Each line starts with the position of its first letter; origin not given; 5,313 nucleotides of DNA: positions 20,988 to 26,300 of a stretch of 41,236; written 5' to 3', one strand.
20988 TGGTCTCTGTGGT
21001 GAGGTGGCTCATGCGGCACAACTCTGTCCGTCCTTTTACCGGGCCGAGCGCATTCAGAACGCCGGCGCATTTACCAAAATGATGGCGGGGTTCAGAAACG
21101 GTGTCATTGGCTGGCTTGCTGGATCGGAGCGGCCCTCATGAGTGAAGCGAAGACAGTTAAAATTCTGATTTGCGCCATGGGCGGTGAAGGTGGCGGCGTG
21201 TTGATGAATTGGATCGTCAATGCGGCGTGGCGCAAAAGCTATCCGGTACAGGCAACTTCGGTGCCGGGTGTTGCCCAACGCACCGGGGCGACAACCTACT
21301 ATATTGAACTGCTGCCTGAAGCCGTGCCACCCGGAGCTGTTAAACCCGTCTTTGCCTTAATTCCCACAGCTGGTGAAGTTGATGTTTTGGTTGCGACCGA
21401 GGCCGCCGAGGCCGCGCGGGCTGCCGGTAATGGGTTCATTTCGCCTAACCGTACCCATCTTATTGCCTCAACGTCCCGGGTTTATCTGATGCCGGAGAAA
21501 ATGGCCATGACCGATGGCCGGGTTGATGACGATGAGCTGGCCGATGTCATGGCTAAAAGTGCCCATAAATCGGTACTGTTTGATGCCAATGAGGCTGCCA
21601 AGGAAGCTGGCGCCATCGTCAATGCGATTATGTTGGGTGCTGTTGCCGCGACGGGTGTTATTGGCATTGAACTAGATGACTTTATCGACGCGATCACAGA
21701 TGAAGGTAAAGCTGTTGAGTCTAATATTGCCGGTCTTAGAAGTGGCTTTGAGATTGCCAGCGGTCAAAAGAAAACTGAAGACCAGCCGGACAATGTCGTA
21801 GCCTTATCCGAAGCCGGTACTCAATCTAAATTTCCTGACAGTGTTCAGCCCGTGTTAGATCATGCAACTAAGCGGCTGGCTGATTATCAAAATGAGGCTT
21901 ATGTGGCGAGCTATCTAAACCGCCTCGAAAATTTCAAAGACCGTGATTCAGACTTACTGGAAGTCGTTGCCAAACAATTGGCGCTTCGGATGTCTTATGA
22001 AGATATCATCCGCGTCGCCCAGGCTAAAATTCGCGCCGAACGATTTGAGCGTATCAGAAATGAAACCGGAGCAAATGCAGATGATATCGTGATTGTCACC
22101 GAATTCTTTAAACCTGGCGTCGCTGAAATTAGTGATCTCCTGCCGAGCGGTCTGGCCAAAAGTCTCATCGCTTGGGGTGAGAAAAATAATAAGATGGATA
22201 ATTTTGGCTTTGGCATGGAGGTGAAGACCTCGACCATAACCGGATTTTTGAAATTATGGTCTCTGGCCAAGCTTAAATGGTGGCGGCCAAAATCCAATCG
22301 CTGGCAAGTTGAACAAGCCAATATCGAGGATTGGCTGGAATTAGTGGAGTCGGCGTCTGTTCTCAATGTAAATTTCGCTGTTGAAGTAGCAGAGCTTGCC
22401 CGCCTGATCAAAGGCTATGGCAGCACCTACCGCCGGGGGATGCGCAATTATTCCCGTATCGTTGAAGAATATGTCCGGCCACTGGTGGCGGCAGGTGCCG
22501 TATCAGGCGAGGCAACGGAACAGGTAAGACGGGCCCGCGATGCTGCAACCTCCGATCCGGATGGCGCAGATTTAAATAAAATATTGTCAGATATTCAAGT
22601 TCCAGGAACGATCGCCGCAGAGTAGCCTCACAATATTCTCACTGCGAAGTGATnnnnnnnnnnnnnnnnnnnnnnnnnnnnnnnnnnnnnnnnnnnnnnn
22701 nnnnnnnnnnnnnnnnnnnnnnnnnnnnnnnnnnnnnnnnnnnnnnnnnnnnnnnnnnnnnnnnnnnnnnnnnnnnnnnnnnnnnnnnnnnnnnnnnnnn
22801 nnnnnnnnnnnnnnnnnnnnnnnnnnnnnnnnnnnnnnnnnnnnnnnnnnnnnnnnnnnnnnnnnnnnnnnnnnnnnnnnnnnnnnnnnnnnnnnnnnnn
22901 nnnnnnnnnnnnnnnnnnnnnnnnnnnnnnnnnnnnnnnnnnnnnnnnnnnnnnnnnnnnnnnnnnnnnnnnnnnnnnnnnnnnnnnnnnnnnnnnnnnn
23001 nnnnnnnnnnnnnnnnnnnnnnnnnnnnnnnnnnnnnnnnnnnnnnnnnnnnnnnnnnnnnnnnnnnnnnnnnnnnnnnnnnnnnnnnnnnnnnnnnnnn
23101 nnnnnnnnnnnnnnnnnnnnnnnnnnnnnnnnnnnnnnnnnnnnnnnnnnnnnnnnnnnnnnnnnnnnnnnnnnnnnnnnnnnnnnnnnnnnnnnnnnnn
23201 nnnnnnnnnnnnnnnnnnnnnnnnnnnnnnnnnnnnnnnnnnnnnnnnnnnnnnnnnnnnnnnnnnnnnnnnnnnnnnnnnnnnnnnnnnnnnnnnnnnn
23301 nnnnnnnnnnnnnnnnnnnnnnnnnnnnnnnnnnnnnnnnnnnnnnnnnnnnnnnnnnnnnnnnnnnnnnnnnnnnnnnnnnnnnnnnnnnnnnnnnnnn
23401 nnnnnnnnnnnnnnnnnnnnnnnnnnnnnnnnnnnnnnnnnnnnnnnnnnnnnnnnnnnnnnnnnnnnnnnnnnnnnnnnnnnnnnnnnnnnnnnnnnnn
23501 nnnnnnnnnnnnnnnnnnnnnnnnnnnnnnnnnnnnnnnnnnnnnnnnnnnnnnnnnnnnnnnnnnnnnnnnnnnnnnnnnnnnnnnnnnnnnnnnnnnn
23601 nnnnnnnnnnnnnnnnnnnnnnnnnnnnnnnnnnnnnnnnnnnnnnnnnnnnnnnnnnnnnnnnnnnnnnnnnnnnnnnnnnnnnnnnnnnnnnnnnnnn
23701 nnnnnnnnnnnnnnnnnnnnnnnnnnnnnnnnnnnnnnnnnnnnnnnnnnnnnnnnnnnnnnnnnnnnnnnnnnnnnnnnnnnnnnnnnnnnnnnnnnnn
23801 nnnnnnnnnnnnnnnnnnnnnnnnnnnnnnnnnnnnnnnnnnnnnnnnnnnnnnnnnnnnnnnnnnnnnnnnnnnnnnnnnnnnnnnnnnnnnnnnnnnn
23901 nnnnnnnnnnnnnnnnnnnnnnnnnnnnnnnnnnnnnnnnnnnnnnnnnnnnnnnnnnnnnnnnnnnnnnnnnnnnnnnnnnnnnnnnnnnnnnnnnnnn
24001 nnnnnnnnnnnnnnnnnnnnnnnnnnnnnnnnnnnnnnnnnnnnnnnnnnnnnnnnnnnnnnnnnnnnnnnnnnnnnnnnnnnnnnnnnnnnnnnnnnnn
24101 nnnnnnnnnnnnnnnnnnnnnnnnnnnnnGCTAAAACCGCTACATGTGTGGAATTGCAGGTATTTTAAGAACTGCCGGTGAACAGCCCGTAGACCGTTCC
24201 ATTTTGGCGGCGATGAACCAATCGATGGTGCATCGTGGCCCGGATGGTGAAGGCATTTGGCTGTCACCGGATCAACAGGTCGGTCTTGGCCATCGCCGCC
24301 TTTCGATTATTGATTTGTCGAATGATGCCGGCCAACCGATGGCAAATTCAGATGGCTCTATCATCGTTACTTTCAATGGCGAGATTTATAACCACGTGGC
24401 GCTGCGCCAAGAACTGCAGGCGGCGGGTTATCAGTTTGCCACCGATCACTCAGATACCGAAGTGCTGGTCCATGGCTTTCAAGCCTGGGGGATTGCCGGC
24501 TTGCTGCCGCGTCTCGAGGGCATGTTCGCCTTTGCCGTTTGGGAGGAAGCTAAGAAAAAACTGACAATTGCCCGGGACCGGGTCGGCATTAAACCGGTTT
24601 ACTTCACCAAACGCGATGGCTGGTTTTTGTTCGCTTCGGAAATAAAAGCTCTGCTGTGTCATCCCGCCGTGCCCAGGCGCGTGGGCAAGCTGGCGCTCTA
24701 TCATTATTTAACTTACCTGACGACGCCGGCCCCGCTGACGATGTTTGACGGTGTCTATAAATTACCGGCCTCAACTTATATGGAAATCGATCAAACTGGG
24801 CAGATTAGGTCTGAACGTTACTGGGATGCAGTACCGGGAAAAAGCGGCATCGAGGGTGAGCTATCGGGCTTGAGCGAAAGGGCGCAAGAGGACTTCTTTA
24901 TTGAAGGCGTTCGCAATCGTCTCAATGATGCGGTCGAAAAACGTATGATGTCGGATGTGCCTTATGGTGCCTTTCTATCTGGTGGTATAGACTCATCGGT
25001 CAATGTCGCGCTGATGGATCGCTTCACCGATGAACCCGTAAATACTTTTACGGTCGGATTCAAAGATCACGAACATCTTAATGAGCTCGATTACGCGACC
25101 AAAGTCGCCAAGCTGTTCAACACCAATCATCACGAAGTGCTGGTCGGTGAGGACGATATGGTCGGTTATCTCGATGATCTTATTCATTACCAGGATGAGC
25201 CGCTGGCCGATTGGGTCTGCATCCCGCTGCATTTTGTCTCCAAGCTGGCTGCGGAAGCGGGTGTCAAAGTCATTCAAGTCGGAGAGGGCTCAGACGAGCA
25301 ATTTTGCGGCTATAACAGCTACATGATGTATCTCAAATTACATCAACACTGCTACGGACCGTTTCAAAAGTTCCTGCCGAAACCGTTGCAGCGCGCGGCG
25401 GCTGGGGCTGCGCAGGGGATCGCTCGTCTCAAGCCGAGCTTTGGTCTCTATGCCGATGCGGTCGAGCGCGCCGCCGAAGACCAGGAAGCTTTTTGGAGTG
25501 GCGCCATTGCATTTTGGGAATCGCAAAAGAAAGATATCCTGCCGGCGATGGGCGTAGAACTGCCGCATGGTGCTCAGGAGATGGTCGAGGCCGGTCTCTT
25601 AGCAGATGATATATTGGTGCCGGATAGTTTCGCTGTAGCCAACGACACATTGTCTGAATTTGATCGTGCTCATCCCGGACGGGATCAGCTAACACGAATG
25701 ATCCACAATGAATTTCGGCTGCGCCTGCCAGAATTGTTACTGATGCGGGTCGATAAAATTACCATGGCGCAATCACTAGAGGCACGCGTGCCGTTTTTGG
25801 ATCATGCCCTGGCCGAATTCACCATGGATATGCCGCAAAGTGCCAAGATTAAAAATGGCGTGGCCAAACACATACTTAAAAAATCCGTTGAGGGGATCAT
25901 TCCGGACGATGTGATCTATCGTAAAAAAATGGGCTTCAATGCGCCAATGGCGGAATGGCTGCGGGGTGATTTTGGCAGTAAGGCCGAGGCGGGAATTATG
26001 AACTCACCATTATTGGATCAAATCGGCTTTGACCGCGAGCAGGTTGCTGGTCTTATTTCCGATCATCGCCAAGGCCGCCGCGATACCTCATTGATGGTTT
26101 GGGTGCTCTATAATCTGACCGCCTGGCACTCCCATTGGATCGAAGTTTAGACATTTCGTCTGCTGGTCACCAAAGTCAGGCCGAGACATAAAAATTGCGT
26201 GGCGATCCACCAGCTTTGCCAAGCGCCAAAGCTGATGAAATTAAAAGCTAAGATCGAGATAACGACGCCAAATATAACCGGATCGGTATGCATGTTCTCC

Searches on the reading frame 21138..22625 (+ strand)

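Call 14: search_protein_families(library=pfam, proteins=[window:21138-22625:+], max_evalue=0.00001)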
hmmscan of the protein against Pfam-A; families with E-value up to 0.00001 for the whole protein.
window:21138-22625:+ (495 aa): 2 families
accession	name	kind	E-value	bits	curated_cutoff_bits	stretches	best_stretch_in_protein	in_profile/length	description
PF20169.3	DUF6537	-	2.9e-38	132.3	27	1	237-444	2-203/203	Family of unknown function (DUF6537)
PF01558.24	POR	-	2.7e-15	57.4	27.4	1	15-205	1-173/173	Pyruvate ferredoxin/flavodoxin oxidoreductase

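Call 63: search_protein_families(library=ncbifam, proteins=[window:21138-22625:+], max_evalue=0.000001)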
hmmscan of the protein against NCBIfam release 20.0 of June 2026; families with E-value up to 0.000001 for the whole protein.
window:21138-22625:+ (495 aa): 12 families
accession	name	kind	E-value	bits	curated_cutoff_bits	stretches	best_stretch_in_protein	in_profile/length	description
NF006179.0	PRK08312.1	subfamily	5.8e-155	517.2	348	1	2-487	7-509/514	indolepyruvate oxidoreductase subunit beta family protein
NF009589.0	PRK13030.1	subfamily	6.8e-25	87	816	1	3-449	725-1157/1170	indolepyruvate ferredoxin oxidoreductase family protein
NF009588.0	PRK13029.1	subfamily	9.2e-24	83.4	952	1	4-452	742-1179/1196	indolepyruvate ferredoxin oxidoreductase family protein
TIGR03334.1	IOR_beta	equivalog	1.5e-15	57.6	205.8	1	8-204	2-188/189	indolepyruvate ferredoxin oxidoreductase subunit beta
NF005323.0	PRK06853.1-3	equivalog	1e-14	54.9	238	1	3-206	3-194/197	indolepyruvate oxidoreductase subunit beta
NF005322.0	PRK06853.1-2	equivalog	1.1e-14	54.7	237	1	4-207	3-193/197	indolepyruvate oxidoreductase subunit beta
NF005325.0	PRK06853.1-5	equivalog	5.7e-13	49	230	1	5-206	2-190/192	indolepyruvate oxidoreductase subunit beta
NF004918.0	PRK06274.1-4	equivalog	1e-08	35.2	278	1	8-189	4-172/202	indolepyruvate oxidoreductase subunit beta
NF005324.0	PRK06853.1-4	equivalog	2.5e-08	34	222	1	8-211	4-193/196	indolepyruvate oxidoreductase subunit beta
NF005326.0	PRK06853.1-6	equivalog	3.5e-08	33.5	348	1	6-204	3-193/202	indolepyruvate oxidoreductase subunit beta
NF004915.0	PRK06274.1-1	equivalog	9.6e-08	31.7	274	1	8-207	4-192/194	indolepyruvate oxidoreductase subunit beta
NF004917.0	PRK06274.1-3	equivalog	6.5e-07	29.5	284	0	8-187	4-171/203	indolepyruvate oxidoreductase subunit beta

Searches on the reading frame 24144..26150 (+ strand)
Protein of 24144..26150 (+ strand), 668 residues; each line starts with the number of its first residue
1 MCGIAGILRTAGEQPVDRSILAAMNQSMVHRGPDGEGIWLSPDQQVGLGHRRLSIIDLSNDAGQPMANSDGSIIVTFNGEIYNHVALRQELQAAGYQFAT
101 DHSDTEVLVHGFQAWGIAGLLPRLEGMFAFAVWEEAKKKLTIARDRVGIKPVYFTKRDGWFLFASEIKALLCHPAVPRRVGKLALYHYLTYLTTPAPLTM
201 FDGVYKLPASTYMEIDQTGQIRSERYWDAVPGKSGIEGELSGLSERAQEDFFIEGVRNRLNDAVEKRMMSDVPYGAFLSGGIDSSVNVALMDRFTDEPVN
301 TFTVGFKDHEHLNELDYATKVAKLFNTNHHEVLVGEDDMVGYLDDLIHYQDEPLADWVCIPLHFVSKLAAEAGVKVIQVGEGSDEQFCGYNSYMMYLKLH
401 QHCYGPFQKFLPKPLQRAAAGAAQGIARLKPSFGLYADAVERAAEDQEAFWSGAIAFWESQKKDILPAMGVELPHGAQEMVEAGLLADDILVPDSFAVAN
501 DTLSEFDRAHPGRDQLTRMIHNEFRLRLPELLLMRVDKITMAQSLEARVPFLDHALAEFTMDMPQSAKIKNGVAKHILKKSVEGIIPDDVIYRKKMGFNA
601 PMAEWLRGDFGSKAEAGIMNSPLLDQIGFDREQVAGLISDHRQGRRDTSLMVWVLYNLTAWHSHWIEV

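Call 14: search_protein_families(library=pfam, proteins=[window:24144-26150:+], max_evalue=0.00001)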
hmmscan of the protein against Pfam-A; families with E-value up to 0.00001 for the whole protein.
window:24144-26150:+ (668 aa): 3 families
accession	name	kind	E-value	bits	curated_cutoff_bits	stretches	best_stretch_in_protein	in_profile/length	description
PF00733.27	Asn_synthase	-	2.5e-92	310.7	21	1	256-663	2-354/354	Asparagine synthase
PF13537.11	GATase_7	-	9e-43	145.6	25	1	50-171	1-122/123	Glutamine amidotransferase domain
PF13522.11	GATase_6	-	4e-42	143.7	27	1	33-166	1-130/130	Glutamine amidotransferase domain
